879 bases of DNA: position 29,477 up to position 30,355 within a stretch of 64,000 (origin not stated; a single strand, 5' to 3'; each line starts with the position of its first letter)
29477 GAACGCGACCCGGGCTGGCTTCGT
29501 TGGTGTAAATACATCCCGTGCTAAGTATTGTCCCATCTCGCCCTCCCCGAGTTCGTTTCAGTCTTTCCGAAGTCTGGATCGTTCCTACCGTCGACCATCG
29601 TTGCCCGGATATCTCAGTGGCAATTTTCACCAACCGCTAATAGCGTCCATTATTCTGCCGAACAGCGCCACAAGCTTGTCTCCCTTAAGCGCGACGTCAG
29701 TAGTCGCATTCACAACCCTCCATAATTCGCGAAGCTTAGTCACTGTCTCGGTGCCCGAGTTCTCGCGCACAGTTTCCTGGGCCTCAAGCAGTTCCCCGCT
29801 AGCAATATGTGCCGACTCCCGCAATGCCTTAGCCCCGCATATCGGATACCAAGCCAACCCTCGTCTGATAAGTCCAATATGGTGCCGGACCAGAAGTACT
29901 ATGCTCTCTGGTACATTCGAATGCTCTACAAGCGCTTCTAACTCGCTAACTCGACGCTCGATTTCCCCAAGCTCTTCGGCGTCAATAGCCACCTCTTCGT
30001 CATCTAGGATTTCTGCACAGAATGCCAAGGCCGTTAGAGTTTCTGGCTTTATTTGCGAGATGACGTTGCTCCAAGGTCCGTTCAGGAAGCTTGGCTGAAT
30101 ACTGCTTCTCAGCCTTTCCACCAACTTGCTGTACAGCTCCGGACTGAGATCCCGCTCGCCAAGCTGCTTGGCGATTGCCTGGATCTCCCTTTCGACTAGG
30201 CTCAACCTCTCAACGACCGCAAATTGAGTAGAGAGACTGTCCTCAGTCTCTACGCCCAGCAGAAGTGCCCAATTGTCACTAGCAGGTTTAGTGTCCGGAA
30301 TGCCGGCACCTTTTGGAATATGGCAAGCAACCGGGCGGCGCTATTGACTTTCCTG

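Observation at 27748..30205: Low-GC three-gene cargo cassette (192-aa helical protein, 446-aa P-loop ATPase, 119-aa protein) of unknown function on a tRNA-Ala island: candidate novel defence-type system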

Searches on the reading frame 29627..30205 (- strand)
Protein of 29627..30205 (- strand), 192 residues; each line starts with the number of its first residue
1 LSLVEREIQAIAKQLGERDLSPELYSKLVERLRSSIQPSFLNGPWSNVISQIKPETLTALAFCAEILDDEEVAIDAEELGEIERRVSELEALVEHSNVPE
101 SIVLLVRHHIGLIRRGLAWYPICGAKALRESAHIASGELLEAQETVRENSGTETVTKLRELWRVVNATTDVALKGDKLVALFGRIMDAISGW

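Call 4: search_protein_families(library=pfam, proteins=[window:29627-30205:-], max_evalue=0.1)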
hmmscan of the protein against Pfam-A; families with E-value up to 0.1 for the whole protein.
window:29627-30205:- (192 aa): 0 families

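Call 5: search_protein_families(library=padloc, proteins=[window:29627-30205:-], max_evalue=1)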
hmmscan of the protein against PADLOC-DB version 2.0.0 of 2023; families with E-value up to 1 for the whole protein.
window:29627-30205:- (192 aa): 0 families

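Call 6: search_protein_families(library=ncbifam, proteins=[window:29627-30205:-], max_evalue=0.1)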
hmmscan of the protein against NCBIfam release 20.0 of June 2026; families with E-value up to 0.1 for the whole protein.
window:29627-30205:- (192 aa): 0 families

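Call 8: search_protein_families(library=phrogs, proteins=[window:29627-30205:-], max_evalue=0.1)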
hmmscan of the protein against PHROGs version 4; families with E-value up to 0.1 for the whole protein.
window:29627-30205:- (192 aa): 0 families

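Call 18: find_homologous_proteins(query=window:29627-30205:-, max_evalue=0.01)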
Query window:29627-30205:- (192 aa): 2 proteins with E <= 0.01 among 433 candidates.
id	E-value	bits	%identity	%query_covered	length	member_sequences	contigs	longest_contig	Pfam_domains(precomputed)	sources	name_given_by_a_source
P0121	2.8e-117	407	100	100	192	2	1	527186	-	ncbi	ncbi:MAG: hypothetical protein R3F45_02190 [Gammaproteobacteria bacterium]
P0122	3.5e-40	156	44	94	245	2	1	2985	-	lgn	-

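Call 22: find_encoding_contigs(protein=P0122, flank=7000, max_places=3)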
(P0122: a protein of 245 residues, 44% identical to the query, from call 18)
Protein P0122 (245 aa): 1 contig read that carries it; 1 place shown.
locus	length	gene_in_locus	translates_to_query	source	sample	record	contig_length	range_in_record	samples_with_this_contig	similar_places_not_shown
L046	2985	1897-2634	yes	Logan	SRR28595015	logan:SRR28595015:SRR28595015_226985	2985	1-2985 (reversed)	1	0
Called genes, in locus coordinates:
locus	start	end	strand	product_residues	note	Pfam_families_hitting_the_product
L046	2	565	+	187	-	?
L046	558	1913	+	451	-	PF01420:Methylase_S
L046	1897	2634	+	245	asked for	-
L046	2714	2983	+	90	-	?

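Call 58: search_protein_families(library=pfam, proteins=[L046:2-565:+, L046:558-1913:+, P0122, L046:2714-2983:+], max_evalue=0.01)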
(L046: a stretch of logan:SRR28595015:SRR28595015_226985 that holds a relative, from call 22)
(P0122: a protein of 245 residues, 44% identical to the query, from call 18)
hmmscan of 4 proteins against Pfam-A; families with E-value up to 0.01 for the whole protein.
L046:2-565:+ (187 aa): 1 family
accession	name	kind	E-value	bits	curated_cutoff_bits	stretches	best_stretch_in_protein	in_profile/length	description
PF13310.11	Virulence_RhuM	-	1.4e-55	188.7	33.7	1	1-136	118-250/252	Virulence protein RhuM family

L046:558-1913:+ (451 aa): 1 family
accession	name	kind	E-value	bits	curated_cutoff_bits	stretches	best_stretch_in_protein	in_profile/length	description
PF01420.25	Methylase_S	-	9.4e-28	98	22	2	244-392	1-137/168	Type I restriction modification DNA specificity domain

P0122 (245 aa): 0 families

L046:2714-2983:+ (90 aa): 1 family
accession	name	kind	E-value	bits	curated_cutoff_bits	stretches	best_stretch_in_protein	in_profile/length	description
PF22845.2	DUF3097_N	-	0.0047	17.1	28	1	8-38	7-38/61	DUF3097, N-terminal domain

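Call 71: search_protein_families(library=padloc, proteins=[P0122], max_evalue=0.001)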
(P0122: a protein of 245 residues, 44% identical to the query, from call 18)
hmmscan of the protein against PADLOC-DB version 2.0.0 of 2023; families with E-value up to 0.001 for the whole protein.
P0122 (245 aa): 0 families

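Call 75: search_protein_representatives(alignment_id=A6)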
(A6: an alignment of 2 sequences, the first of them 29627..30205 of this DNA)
Query: 2 sequences, 245 profile positions. Proteins with E-value up to 0.001 (for the whole library): 1702; up to 1e-10: 684; up to 1e-30: 113. The best 150 are listed.
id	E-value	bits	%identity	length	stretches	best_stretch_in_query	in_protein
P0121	2.0e-107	374.6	-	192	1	53-245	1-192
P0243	4.2e-81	288.4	-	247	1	1-245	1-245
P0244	2.5e-71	256.4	-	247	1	1-245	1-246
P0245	6.7e-71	255.0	-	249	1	1-245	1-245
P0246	6.8e-70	251.7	-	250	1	1-243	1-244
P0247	4.7e-68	245.7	-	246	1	1-244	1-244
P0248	9.1e-67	241.4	-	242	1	1-240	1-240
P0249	3.9e-66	239.4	-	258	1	1-242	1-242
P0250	2.0e-64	233.8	-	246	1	1-242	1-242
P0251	1.1e-63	231.4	-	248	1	1-243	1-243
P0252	1.3e-61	224.6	-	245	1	1-243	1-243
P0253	1.5e-61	224.4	-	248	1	1-244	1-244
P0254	3.2e-61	223.3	-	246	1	1-241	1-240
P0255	1.7e-60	220.9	-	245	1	1-244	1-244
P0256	3.0e-59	216.9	-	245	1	1-245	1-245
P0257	4.2e-58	213.1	-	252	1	1-244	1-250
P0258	2.5e-57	210.6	-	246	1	1-243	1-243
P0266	1.2e-53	198.5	-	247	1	1-243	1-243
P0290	1.9e-44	168.4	-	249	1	1-240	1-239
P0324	1.1e-34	136.4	-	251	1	1-243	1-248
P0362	4.0e-30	121.4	-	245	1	1-243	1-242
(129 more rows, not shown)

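Call 76: list_cluster_members(proteins=[P0243, P0244, P0245, P0247, P0252, P0256, P0266, P0290, P0324, P0362])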
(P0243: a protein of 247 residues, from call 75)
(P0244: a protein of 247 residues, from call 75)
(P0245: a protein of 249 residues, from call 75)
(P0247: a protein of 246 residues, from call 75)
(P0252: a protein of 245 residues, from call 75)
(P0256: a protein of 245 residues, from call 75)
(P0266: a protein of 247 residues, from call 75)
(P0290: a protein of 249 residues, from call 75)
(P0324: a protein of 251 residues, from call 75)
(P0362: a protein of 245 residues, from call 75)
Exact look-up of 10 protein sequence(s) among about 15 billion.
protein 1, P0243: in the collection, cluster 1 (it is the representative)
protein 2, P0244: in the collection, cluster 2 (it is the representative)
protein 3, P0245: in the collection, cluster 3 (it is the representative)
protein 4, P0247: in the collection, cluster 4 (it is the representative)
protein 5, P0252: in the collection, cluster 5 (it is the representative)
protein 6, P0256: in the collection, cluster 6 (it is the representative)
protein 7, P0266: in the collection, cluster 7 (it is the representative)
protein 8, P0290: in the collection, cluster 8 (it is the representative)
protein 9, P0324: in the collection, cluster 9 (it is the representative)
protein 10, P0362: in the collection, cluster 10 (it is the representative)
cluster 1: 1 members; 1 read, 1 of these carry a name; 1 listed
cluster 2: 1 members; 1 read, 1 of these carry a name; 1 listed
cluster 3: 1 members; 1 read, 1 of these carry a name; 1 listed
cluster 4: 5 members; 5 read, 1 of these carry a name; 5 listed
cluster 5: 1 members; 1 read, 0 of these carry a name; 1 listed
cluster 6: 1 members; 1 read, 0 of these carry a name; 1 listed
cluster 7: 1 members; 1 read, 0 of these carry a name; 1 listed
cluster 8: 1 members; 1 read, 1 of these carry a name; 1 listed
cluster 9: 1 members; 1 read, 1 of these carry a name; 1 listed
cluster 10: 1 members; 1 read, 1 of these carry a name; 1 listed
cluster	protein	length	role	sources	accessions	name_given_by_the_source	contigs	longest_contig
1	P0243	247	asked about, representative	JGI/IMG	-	hypothetical protein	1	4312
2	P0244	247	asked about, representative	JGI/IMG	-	hypothetical protein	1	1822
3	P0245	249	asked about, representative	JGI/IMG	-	hypothetical protein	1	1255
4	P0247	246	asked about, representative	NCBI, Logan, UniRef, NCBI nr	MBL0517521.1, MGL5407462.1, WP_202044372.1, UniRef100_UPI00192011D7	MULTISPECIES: hypothetical protein [Aeromonas] | hypothetical protein n=1 Tax=Aeromonas TaxID=642 RepID=UPI00192011D7 | hypothetical protein [Aeromonas caviae]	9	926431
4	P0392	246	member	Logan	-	-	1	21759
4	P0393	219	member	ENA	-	-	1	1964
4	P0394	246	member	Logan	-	-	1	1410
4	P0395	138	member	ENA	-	-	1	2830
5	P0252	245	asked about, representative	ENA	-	-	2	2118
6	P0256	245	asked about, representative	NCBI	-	-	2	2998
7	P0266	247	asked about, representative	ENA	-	-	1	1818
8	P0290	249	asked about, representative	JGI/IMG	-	hypothetical protein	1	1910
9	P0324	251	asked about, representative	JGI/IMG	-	hypothetical protein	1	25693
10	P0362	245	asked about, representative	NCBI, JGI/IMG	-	hypothetical protein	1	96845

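Call 80: search_dna_similar(query=P0247, collection=plasmids, mode=protein, max_rows=20, max_evalue=0.001)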
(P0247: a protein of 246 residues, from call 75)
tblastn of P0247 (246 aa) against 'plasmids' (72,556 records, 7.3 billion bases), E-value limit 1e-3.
Records with a match: 1; places in all: 1; records where one place covers at least 80% of the query: 1.
Best place of each record, by identity: <60% 1.
By first word of the organism name: Pseudoalteromonas 1.
By predicted mobility (MOB-suite, as given by PLSDB): non-mobilizable 1.
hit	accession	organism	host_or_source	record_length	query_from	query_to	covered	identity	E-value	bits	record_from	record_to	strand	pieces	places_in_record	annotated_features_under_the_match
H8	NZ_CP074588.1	Pseudoalteromonas piscicida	mixed culture,water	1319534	6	231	92%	24.8%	3e-10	67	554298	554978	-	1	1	none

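Call 81: get_annotated_region(hit=H8, flank=7000)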
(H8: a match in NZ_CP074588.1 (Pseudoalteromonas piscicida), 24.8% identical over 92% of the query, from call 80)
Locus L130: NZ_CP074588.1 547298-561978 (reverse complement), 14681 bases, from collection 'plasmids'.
description: Pseudoalteromonas piscicida strain 2515 plasmid unnamed, complete sequence
organism: Pseudoalteromonas piscicida (NCBI taxid 43662)
taxonomy: Bacteria; Pseudomonadota; Gammaproteobacteria; Alteromonadales; Pseudoalteromonadaceae; Pseudoalteromonas; Pseudoalteromonas piscicida
host: -; source: mixed culture,water; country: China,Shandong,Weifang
typing (MOB-suite, as given by PLSDB): non-mobilizable
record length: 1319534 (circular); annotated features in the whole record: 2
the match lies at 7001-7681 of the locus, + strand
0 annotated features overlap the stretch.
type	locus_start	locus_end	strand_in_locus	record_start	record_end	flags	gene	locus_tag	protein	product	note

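Call 82: search_dna_similar(query=P0247, collection=phages, mode=protein, max_rows=20, max_evalue=0.001)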
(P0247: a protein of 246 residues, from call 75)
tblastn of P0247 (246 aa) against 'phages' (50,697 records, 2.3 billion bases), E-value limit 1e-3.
No match.

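Call 83: find_encoding_contigs(protein=P0247, flank=7000, max_places=4)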
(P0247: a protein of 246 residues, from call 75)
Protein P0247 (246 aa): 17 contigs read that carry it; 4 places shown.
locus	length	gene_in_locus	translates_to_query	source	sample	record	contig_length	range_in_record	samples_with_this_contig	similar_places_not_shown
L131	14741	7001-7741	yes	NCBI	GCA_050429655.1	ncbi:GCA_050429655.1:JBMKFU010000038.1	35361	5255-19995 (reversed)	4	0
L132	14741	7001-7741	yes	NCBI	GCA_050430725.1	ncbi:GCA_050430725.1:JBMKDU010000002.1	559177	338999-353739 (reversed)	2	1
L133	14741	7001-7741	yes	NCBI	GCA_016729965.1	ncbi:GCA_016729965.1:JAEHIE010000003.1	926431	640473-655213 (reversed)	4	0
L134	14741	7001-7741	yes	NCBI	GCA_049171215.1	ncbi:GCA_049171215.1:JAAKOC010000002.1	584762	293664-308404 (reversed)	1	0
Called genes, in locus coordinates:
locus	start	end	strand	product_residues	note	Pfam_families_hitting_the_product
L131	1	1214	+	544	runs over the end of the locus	PF04715:, PF00425:Chorismate_bind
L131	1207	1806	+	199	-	PF00117:GATase, PF07722:Peptidase_C26 (weak)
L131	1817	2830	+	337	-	PF02885:Glycos_trans_3N, PF00591:Glycos_transf_3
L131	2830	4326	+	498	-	PF00218:IGPS, PF00697:PRAI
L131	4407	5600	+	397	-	PF00291:PALP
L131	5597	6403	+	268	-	PF00290:Trp_syntA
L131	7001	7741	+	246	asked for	-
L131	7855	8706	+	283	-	-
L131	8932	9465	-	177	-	PF04307:YdjM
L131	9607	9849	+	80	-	PF11730:DUF3297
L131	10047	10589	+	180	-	PF00030:Crystall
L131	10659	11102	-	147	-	PF08816:Ivy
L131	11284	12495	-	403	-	PF01773:Nucleos_tra2_N, PF07670:Gate, PF07662:Nucleos_tra2_C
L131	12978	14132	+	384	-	PF02698:DUF218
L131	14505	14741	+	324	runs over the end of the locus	PF13379:NMT1_2, PF04069:OpuAC, PF09084:NMT1, PF12974:Phosphonate-bd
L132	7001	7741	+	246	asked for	-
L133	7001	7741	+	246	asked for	-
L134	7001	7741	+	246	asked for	-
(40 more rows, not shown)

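Call 85: find_encoding_contigs(protein=P0362, flank=5000, max_places=2)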
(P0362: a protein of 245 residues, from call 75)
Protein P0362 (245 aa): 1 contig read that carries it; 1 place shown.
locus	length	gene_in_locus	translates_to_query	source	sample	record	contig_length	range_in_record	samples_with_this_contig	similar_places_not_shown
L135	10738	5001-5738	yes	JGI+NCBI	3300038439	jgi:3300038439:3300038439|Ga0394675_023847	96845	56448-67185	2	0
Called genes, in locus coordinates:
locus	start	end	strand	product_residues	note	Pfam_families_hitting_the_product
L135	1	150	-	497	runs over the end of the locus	PF00133:tRNA-synt_1 (faint), PF01406:tRNA-synt_1e, PF01921:tRNA-synt_1f (faint), PF09334:tRNA-synt_1g, PF09190:DALR_2, PF23493:CysS_C (weak)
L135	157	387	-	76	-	-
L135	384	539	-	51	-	-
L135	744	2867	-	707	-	PF02897:Peptidase_S9_N, PF00326:Peptidase_S9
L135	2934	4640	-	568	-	PF02463:SMC_N, PF13175:AAA_15, PF13476:AAA_23, PF13555:AAA_29 (weak), PF13304:AAA_21 (faint)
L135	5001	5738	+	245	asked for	-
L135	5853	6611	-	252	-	PF02621:VitK2_biosynth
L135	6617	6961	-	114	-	PF01245:Ribosomal_L19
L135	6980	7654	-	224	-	PF01746:tRNA_m1G_MT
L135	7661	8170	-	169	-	PF01782:RimM, PF05239:PRC, PF24986:PRC_RimM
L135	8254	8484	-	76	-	PF13083:KH_KhpA-B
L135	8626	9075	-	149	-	PF00886:Ribosomal_S16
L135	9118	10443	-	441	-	PF02881:SRP54_N, PF00448:SRP54, PF01656:CbiA (faint), PF13401:AAA_22 (weak), PF02978:SRP_SPB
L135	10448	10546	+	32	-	-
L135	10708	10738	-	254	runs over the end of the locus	-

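Call 86: find_encoding_contigs(protein=P0324, flank=5000, max_places=2)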
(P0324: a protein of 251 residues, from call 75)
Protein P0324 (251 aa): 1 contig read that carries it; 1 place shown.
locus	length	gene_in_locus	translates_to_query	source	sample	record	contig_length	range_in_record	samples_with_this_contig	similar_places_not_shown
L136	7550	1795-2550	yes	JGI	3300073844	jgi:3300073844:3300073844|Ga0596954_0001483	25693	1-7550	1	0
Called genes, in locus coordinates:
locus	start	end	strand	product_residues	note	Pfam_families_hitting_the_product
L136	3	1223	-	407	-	?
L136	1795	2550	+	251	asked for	-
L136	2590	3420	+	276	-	-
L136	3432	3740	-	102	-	-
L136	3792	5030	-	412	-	PF02601:Exonuc_VII_L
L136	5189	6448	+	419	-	PF25906:PucR-like_N, PF14361:RsbRD_N, PF17853:GGDEF_2, PF13556:HTH_30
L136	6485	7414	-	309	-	PF02737:3HCDH_N, PF00725:3HCDH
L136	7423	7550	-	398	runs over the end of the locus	PF02771:Acyl-CoA_dh_N, PF02770:Acyl-CoA_dh_M, PF00441:Acyl-CoA_dh_1, PF08028:Acyl-CoA_dh_2, PF22924:ACOX_C_alpha1 (faint)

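Call 87: find_encoding_contigs(protein=P0243, flank=5000, max_places=2)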
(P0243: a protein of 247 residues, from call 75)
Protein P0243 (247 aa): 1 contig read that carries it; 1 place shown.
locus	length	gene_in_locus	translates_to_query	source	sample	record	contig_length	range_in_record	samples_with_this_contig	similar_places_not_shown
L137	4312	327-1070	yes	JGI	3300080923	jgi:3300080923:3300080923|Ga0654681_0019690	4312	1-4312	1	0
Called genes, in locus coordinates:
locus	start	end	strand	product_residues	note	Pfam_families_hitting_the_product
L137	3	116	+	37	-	?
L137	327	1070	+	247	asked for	-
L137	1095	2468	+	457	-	PF04326:SLFN_AlbA_2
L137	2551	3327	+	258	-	PF08808:RES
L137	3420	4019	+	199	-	-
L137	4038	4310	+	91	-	?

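Call 88: list_cluster_members(proteins=[P0246, P0248, P0249, P0250, P0251, P0253, P0254, P0255, P0257, P0258])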
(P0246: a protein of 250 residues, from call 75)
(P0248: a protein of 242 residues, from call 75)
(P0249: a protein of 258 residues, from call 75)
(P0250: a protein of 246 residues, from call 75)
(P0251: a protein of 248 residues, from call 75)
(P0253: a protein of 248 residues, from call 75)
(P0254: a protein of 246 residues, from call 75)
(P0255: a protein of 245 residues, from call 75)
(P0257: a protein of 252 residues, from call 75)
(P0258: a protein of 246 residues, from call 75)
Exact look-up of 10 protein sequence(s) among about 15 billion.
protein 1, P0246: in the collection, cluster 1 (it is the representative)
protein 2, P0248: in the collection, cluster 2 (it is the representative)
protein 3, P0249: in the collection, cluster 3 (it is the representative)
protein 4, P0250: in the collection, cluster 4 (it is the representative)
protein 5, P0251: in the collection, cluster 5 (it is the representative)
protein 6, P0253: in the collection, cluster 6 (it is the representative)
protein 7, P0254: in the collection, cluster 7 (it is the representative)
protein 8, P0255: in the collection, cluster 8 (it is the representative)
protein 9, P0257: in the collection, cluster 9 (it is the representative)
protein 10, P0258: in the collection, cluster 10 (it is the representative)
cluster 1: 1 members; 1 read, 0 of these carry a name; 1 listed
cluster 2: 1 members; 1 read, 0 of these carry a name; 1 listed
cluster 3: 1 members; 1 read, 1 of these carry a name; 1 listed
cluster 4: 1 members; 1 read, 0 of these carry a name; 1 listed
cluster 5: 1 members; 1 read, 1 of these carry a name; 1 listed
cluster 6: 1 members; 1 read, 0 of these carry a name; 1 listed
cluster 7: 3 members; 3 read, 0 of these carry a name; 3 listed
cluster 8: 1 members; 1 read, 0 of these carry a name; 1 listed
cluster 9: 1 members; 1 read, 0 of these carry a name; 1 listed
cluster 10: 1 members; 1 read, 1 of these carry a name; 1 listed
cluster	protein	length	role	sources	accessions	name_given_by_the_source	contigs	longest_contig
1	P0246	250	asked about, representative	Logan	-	-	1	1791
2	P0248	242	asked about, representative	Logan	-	-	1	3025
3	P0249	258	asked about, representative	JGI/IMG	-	hypothetical protein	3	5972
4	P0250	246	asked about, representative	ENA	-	-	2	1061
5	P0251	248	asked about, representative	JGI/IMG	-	hypothetical protein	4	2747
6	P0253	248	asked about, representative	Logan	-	-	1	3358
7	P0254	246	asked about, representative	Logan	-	-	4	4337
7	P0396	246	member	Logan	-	-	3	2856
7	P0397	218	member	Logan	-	-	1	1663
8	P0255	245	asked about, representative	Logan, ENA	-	-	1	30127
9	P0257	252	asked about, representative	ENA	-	-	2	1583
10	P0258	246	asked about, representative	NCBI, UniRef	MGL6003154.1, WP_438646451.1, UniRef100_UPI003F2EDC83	MAG: hypothetical protein ACRCZ4_13870 [Plesiomonas sp.] | hypothetical protein n=1 Tax=Plesiomonas sp. TaxID=2486279 RepID=UPI003F2EDC83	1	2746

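Call 90: find_encoding_contigs(protein=P0255, flank=5000, max_places=2)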
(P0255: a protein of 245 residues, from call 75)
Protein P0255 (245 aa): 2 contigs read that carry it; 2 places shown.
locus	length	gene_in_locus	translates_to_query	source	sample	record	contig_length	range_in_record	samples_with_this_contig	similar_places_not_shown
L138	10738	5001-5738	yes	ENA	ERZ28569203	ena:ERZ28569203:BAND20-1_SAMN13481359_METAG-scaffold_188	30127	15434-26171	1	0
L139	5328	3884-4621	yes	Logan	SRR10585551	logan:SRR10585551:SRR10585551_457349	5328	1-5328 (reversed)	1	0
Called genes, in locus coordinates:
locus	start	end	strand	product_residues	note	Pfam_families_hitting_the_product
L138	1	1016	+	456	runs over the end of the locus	PF05221:AdoHcyase, PF00670:AdoHcyase_NAD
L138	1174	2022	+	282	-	PF02219:MTHFR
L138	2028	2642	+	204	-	PF13847:Methyltransf_31 (weak), PF08241:Methyltransf_11, PF08242:Methyltransf_12 (weak), PF13649:Methyltransf_25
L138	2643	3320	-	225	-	PF06026:Rib_5-P_isom_A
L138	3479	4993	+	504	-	PF00291:PALP, PF00585:Thr_dehydrat_C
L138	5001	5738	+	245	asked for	-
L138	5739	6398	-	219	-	PF01812:5-FTHF_cyc-lig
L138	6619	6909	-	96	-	PF05164:ZapA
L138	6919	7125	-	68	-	PF06005:ZapB (weak)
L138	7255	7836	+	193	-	PF03695:UPF0149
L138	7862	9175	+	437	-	PF05195:AMP_N, PF00557:Peptidase_M24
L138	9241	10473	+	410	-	PF01266:DAO (faint), PF01494:FAD_binding_3, PF08491:SE (faint)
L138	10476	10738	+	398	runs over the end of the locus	PF01494:FAD_binding_3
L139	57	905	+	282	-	PF02219:MTHFR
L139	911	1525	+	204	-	PF13847:Methyltransf_31 (weak), PF08241:Methyltransf_11, PF08242:Methyltransf_12 (weak), PF13649:Methyltransf_25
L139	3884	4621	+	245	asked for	-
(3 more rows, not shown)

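Call 91: find_encoding_contigs(protein=P0249, flank=5000, max_places=3)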
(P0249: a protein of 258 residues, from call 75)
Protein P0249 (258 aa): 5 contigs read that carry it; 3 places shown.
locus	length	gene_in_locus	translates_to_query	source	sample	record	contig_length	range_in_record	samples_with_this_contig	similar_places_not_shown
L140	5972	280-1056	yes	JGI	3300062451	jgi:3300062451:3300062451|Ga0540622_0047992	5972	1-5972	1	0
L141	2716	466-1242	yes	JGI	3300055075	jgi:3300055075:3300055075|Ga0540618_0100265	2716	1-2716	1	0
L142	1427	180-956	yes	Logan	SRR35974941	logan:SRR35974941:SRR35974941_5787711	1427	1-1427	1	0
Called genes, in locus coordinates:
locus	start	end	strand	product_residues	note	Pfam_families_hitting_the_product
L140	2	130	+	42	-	?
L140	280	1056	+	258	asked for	-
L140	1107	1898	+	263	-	PF11185:DUF2971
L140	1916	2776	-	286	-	-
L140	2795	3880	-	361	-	-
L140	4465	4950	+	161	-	-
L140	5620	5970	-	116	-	?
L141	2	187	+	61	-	?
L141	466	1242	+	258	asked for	-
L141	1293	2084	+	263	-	PF11185:DUF2971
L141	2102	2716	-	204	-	?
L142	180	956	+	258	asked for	-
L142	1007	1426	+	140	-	?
